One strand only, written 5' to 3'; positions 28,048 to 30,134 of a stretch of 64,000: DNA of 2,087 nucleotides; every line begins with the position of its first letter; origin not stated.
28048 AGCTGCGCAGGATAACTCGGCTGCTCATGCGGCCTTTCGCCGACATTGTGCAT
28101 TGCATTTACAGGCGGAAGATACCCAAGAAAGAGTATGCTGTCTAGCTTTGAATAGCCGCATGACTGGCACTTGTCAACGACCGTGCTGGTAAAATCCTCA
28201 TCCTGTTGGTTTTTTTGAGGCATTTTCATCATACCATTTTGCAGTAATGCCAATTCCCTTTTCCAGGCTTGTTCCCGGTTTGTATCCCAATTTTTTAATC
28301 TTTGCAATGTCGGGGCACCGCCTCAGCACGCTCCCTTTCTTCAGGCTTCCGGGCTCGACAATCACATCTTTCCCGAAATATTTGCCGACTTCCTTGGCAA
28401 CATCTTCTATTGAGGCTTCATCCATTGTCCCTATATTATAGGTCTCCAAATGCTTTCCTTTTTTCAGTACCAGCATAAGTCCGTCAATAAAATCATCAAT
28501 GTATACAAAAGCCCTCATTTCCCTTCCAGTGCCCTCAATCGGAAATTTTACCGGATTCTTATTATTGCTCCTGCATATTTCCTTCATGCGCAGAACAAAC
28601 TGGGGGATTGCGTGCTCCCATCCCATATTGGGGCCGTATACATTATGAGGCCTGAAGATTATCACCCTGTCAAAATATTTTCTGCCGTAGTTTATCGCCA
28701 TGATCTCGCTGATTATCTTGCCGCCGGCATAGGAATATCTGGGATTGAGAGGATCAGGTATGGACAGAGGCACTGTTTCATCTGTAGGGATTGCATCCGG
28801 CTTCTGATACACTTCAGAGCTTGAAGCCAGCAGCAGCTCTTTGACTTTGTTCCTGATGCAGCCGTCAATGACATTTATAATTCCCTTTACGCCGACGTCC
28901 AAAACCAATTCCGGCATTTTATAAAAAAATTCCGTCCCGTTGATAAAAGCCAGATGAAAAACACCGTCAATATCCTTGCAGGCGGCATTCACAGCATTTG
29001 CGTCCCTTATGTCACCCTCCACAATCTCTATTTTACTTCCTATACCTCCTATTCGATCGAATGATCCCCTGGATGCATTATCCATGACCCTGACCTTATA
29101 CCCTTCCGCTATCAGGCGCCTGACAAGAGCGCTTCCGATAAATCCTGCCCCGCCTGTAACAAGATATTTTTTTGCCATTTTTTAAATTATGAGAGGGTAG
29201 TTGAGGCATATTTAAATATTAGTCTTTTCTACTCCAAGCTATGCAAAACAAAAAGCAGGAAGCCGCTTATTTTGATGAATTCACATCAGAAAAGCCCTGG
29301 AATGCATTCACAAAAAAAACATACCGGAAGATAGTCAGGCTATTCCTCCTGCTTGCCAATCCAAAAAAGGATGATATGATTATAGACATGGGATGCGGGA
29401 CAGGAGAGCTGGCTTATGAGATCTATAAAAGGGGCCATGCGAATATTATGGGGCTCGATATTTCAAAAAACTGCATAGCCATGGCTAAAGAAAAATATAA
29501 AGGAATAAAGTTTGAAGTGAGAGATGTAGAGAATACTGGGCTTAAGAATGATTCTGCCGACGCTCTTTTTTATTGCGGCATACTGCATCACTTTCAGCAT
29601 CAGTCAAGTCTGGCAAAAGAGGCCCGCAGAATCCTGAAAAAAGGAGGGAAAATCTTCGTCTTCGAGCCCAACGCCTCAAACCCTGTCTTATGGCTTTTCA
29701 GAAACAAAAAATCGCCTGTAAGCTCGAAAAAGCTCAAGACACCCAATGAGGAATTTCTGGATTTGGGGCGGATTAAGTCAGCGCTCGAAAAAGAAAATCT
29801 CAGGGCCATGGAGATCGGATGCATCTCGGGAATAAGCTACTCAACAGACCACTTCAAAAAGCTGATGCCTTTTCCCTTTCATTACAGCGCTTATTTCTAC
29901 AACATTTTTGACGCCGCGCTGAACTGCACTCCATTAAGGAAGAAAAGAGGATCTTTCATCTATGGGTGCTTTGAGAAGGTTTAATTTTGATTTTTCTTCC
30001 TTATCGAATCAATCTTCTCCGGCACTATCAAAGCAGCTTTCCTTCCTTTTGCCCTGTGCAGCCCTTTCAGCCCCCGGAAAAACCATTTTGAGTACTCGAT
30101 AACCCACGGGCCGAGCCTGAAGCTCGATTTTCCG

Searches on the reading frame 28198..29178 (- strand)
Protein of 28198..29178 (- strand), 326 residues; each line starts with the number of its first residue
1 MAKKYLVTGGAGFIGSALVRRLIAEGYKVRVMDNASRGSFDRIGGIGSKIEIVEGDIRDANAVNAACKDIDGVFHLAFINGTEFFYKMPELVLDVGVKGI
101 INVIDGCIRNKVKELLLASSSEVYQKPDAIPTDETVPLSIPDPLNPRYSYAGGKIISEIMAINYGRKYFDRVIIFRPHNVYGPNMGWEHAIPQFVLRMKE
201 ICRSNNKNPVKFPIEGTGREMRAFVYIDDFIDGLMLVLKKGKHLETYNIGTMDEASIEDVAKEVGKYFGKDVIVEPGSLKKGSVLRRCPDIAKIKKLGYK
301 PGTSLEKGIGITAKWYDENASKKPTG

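Call 5: search_protein_families(library=pfam, proteins=[window:28198-29178:-], max_evalue=0.001)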
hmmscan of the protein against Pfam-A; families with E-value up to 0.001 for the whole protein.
window:28198-29178:- (326 aa): 10 families
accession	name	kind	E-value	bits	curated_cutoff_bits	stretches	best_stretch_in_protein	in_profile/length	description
PF01370.27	Epimerase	-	5.5e-48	163.9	20.9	1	6-250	2-240/240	NAD dependent epimerase/dehydratase family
PF16363.11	GDP_Man_Dehyd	-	1.7e-40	139.9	27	1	6-309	1-329/332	GDP-mannose 4,6 dehydratase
PF01073.25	3Beta_HSD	-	4e-21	75.7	22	1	6-198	1-199/280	3-beta hydroxysteroid dehydrogenase/isomerase family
PF13460.12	NAD_binding_10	-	3.3e-11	43.8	27.2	1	9-128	1-107/184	NAD(P)H-binding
PF07993.18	NAD_binding_4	-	1.8e-08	34.3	20.1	1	7-190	1-218/258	Male sterility protein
PF02719.21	Polysacc_synt_2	-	4.1e-08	33.2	20.2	1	6-120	2-128/293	Polysaccharide biosynthesis protein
PF08659.16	KR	-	2.8e-07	31.1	22.6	1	5-120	3-136/180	KR domain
PF00106.31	adh_short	-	6.7e-07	29.4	26.6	1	5-71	3-72/195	short chain dehydrogenase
PF04321.23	RmlD_sub_bind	-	1.1e-05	25.1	27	1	4-183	2-154/287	RmlD substrate binding domain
PF05368.20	NmrA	-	3.3e-05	24.1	27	1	2-76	2-76/298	NmrA-like family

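Call 20: search_protein_families(library=ncbifam, proteins=[window:28198-29178:-], max_evalue=0.00001)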
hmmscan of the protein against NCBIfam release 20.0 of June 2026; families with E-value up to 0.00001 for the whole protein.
window:28198-29178:- (326 aa): 32 families (the best 25 are shown)
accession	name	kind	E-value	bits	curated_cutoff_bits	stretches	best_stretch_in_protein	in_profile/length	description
TIGR04180.1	EDH_00030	hypoth_equivalog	2.2e-43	148.4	475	1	6-296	2-288/297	NAD-dependent 4,6-dehydratase LegB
TIGR01181.1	dTDP_gluc_dehyt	equivalog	4.2e-40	137.8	365.1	1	4-321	1-316/321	dTDP-glucose 4,6-dehydratase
TIGR01179.1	galE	equivalog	3e-31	108.5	262.3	1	5-320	2-329/332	UDP-glucose 4-epimerase GalE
NF047922.1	GDPFucSynFcl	equivalog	3.8e-28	98.8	500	1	3-321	3-306/308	GDP-L-fucose synthase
TIGR02197.1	heptose_epim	equivalog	1.8e-25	89.8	274.6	1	6-316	2-313/316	ADP-glyceromanno-heptose 6-epimerase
NF011728.1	PRK15181.1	equivalog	1.5e-20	73.5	760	1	2-320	15-341/348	Vi polysaccharide biosynthesis UDP-N-acetylglucosaminuronic acid C-4 epimerase TviC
NF042423.1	oxyalk_red_Shew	equivalog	8.6e-20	71.1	580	1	3-199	9-191/331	2-alkyl-3-oxoalkanoate reductase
TIGR03466.1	HpnA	hypoth_equivalog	1.7e-19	69.9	367.65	1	4-185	2-175/327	hopanoid-associated sugar epimerase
NF042422.1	oxyalk_red_OleD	equivalog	2.5e-19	69.9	580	1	4-199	2-185/329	2-alkyl-3-oxoalkanoate reductase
NF008872.0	PRK11908.1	equivalog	3.2e-19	69.2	294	1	3-266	2-269/349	bifunctional UDP-4-keto-pentose/UDP-xylose synthase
NF007490.0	PRK10084.1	subfamily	8.5e-19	67.8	649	1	4-320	2-338/361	dTDP-glucose 4,6-dehydratase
NF007956.0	PRK10675.1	subfamily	1.8e-18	66.8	394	1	5-143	3-147/338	UDP-glucose 4-epimerase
NF007582.0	PRK10217.1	equivalog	5.6e-18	65.2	698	1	142-321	152-336/355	dTDP-glucose 4,6-dehydratase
NF005998.1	PRK08125.1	equivalog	1.1e-15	57.1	777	1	3-270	316-587/649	bifunctional UDP-4-amino-4-deoxy-L-arabinose formyltransferase/UDP-glucuronic acid oxidase ArnA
NF043036.1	ErythonDh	equivalog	1.5e-13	50.6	325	1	4-169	2-168/321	D-erythronate dehydrogenase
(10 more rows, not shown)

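Call 33: search_solved_structures(query=window:28198-29178:-, max_evalue=1e-10, show_alignments=2)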
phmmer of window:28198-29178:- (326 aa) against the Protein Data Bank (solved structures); distinct sequences matched with E-value up to 1e-10: 104 (the best 60 are shown).
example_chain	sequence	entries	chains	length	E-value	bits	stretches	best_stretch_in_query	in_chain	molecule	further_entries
8rdg_A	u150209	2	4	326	2.2e-39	138.7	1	4-310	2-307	SDR family NAD(P)-dependent oxidoreductase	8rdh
8rdi_A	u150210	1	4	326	7.6e-39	137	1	4-310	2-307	SDR family NAD(P)-dependent oxidoreductase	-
8vr2_A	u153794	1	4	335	1.3e-29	106.6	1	2-324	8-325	NAD-dependent epimerase/dehydratase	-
4lk3_A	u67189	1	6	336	6.7e-29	104.3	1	3-315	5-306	UDP-glucuronic acid decarboxylase 1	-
4gll_A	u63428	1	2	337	1.3e-28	103.4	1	3-315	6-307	UDP-glucuronic acid decarboxylase 1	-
4m55_A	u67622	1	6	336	1.3e-28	103.4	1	3-315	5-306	UDP-glucuronic acid decarboxylase 1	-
2b69_A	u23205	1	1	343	1.4e-28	103.3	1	3-315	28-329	UDP-glucuronate decarboxylase 1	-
1r66_A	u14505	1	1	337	5.4e-27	98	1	4-320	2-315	TDP-glucose-4,6-dehydratase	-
2hun_A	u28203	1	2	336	6e-27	97.9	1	3-319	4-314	336aa long hypothetical dTDP-glucose 4,6-dehydratase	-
1r6d_A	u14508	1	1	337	1e-26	97.1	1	4-320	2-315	TDP-glucose-4,6-dehydratase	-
4zrm_A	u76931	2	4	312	2.5e-26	95.8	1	5-317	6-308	UDP-glucose 4-epimerase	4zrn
8shh_A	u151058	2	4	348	1.7e-25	93.1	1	5-319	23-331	dTDP-glucose 4,6-dehydratase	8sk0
6wjb_A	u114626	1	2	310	1.3e-24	90.2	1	2-296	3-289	NAD-dependent epimerase/dehydratase family protein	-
3icp_A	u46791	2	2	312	4.1e-24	88.5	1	5-270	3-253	NAD-dependent epimerase/dehydratase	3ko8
6wj9_A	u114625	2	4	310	1.2e-23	87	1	2-296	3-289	NAD-dependent epimerase/dehydratase family protein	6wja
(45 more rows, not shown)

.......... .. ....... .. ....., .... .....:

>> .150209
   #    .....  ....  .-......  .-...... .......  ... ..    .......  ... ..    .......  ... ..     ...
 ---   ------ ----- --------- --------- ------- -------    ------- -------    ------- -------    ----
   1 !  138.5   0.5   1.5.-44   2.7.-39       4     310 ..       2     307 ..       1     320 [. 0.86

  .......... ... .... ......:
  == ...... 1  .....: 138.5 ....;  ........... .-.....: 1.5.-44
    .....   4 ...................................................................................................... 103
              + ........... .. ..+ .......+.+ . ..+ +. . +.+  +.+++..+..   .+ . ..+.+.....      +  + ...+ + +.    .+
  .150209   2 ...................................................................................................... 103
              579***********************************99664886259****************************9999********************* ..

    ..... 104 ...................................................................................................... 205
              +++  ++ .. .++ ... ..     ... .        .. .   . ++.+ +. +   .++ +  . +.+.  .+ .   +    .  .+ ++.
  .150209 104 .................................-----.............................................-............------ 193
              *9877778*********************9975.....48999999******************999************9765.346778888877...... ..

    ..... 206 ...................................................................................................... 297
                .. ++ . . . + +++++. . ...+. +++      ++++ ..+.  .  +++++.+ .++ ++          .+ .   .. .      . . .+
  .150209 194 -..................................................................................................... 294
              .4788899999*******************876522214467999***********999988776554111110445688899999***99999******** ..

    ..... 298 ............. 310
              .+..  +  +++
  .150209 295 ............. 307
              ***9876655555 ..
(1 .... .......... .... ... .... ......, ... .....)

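Call 60: search_solved_structures(query=window:28198-29178:-, max_evalue=1e-26, show_alignments=5)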
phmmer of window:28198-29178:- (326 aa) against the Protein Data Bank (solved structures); distinct sequences matched with E-value up to 1e-26: 9.
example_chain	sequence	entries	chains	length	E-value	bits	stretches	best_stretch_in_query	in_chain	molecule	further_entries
8rdg_A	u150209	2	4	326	2.2e-39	138.7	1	4-310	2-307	SDR family NAD(P)-dependent oxidoreductase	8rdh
8rdi_A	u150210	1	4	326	7.6e-39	137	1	4-310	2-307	SDR family NAD(P)-dependent oxidoreductase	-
8vr2_A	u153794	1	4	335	1.3e-29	106.6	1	2-324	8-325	NAD-dependent epimerase/dehydratase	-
4lk3_A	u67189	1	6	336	6.7e-29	104.3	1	3-315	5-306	UDP-glucuronic acid decarboxylase 1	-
4gll_A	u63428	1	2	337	1.3e-28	103.4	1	3-315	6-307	UDP-glucuronic acid decarboxylase 1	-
4m55_A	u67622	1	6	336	1.3e-28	103.4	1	3-315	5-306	UDP-glucuronic acid decarboxylase 1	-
2b69_A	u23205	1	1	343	1.4e-28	103.3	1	3-315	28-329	UDP-glucuronate decarboxylase 1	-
1r66_A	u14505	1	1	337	5.4e-27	98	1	4-320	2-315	TDP-glucose-4,6-dehydratase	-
2hun_A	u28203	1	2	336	6e-27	97.9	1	3-319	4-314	336aa long hypothetical dTDP-glucose 4,6-dehydratase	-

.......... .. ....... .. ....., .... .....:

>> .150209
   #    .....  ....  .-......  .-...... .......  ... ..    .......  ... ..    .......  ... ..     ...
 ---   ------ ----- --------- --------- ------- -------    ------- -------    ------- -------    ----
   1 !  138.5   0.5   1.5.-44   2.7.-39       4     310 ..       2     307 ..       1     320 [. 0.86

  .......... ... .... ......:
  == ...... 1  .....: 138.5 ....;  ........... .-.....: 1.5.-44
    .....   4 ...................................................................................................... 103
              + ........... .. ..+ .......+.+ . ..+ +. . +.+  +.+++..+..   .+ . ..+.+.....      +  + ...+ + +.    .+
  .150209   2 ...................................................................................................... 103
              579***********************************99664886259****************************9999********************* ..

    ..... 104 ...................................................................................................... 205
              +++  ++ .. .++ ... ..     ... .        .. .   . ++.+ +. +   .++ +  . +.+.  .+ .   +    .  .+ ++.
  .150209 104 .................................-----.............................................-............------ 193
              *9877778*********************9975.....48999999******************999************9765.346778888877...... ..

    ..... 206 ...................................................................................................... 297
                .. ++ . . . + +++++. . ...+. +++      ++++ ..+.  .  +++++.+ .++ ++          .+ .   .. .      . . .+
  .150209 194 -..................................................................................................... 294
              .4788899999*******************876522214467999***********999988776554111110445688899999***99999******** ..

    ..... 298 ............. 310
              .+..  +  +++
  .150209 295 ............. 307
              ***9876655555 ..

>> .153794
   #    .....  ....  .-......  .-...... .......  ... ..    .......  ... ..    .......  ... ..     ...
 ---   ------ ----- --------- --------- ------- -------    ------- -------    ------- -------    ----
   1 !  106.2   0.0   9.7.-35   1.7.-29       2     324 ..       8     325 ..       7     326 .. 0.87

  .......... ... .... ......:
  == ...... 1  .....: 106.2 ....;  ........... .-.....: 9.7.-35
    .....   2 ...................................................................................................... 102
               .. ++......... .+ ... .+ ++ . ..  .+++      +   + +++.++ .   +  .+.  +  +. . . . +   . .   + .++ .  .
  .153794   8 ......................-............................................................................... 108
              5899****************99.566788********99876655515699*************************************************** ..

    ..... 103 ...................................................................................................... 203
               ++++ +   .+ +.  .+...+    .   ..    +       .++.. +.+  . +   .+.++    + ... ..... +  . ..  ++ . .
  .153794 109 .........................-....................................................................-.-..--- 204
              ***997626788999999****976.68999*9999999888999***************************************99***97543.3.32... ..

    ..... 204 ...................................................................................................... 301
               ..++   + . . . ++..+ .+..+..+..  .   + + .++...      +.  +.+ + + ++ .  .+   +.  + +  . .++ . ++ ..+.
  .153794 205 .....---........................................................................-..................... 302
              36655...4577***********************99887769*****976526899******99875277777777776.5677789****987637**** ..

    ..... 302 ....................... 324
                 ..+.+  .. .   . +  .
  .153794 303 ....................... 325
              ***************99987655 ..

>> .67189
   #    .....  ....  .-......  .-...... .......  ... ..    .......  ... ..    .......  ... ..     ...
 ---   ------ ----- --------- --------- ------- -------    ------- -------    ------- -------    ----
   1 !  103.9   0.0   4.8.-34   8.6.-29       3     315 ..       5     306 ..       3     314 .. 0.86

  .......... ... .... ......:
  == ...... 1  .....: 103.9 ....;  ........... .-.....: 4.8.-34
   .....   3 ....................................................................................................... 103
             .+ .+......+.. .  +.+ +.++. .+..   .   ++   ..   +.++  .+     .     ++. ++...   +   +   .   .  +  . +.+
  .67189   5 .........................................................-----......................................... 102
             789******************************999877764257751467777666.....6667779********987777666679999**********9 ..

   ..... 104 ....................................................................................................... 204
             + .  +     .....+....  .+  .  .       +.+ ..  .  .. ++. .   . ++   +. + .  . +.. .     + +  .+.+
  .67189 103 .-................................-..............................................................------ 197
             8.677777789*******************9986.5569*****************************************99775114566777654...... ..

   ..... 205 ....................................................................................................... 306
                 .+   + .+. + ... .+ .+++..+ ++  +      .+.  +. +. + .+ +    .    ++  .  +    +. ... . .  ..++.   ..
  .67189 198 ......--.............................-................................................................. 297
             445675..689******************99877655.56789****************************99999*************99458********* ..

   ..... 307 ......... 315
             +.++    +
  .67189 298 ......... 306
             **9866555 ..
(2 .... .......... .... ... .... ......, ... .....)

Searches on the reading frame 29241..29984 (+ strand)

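Call 5: search_protein_families(library=pfam, proteins=[window:29241-29984:+], max_evalue=0.001)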
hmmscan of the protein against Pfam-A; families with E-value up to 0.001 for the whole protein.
window:29241-29984:+ (247 aa): 13 families
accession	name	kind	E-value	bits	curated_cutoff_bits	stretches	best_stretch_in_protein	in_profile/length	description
PF08241.18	Methyltransf_11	-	2.4e-20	73.4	21.2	1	49-140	2-95/95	Methyltransferase domain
PF13847.12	Methyltransf_31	-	3.8e-19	69.2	27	1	42-156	2-125/145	Methyltransferase domain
PF13649.12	Methyltransf_25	-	6.5e-19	68.9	27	1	47-136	1-97/97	Methyltransferase domain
PF13489.12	Methyltransf_23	-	6.1e-15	55.8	27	1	29-162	7-138/164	Methyltransferase domain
PF08242.18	Methyltransf_12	-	1.7e-12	48.3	30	1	49-138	2-98/98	Methyltransferase domain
PF01209.24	Ubie_methyltran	-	5.6e-09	36.1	20.1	1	38-143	42-154/233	ubiE/COQ5 methyltransferase family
PF05175.20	MTS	-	6.8e-08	32.8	23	1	35-140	23-138/170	Methyltransferase small domain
PF05148.21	Methyltransf_8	-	3.1e-07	30.9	27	1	39-143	68-159/219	Hypothetical methyltransferase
PF02353.26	CMAS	-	1.3e-06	28.4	27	1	19-139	39-163/273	Mycolic acid cyclopropane synthetase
PF06325.19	PrmA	-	2.1e-06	27.9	22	1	41-138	159-256/296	Ribosomal protein L11 methyltransferase (PrmA)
PF13679.12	Methyltransf_32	-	5.9e-05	23.5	27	1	38-96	20-83/143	Methyltransferase domain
PF00891.24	Methyltransf_2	-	8.9e-05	22.4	22.3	1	45-142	64-166/210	O-methyltransferase domain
PF07021.18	MetW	-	0.00082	19.5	21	0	45-144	15-111/193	Methionine biosynthesis protein MetW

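Call 65: search_protein_families(library=ncbifam, proteins=[window:29241-29984:+], max_evalue=0.000001)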
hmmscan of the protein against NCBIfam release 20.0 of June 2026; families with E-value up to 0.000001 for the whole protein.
window:29241-29984:+ (247 aa): 14 families
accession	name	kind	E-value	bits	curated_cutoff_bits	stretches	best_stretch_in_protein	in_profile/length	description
TIGR01934.1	MenG_MenH_UbiE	subfamily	4.1e-15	55.7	158.35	1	39-147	35-148/223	ubiquinone/menaquinone biosynthesis methyltransferase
NF045667.1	MTase_DVU1556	equivalog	6.2e-15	55.2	155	1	35-140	14-119/213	DVU_1556 family methyltransferase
NF001244.0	PRK00216.1-5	equivalog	1.2e-13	50.9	216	1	39-144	44-157/236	bifunctional demethylmenaquinone methyltransferase/2-methoxy-6-polyprenyl-1,4-benzoquinol methylase UbiE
TIGR02072.1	BioC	equivalog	2.8e-12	47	184.95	1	37-139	26-131/244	malonyl-ACP O-methyltransferase BioC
NF043040.1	corrin_prot_MT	hypoth_equivalog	6.2e-12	45.4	180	1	41-141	39-148/216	corrinoid protein-associated methyltransferase CpaM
TIGR01983.1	UbiG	equivalog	1e-10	41.3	102.95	1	40-140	46-151/228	bifunctional 2-polyprenyl-6-hydroxyphenol methylase/3-demethylubiquinol 3-O-methyltransferase UbiG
NF008300.0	PRK11088.1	equivalog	7.9e-10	38.7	303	1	36-144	78-183/272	23S rRNA (guanine(745)-N(1))-methyltransferase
TIGR02021.1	BchM-ChlM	equivalog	1.4e-09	37.7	158.9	1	40-143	51-157/218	magnesium protoporphyrin IX methyltransferase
NF011529.0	PRK14968.1-3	equivalog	9e-08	31.8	162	0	35-87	24-77/198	putative methyltransferase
NF047649.1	MTase_UXPK_star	exception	2.5e-07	30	460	1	44-140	78-181/283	methyltransferase/UXPK-star double selenoprotein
NF001785.0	PRK00517.2-2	equivalog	2.9e-07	29.9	188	1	37-92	139-194/282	50S ribosomal protein L11 methyltransferase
NF002463.0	PRK01683.1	equivalog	3.1e-07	30.2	297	1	42-144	30-132/258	trans-aconitate 2-methyltransferase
TIGR02081.1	metW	equivalog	4.2e-07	29.7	189.5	1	45-190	15-163/194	methionine biosynthesis protein MetW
TIGR02469.1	CbiT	equivalog_domain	6.2e-07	29.7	78.3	0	29-139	5-119/124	precorrin-6Y C5,15-methyltransferase (decarboxylating) subunit CbiT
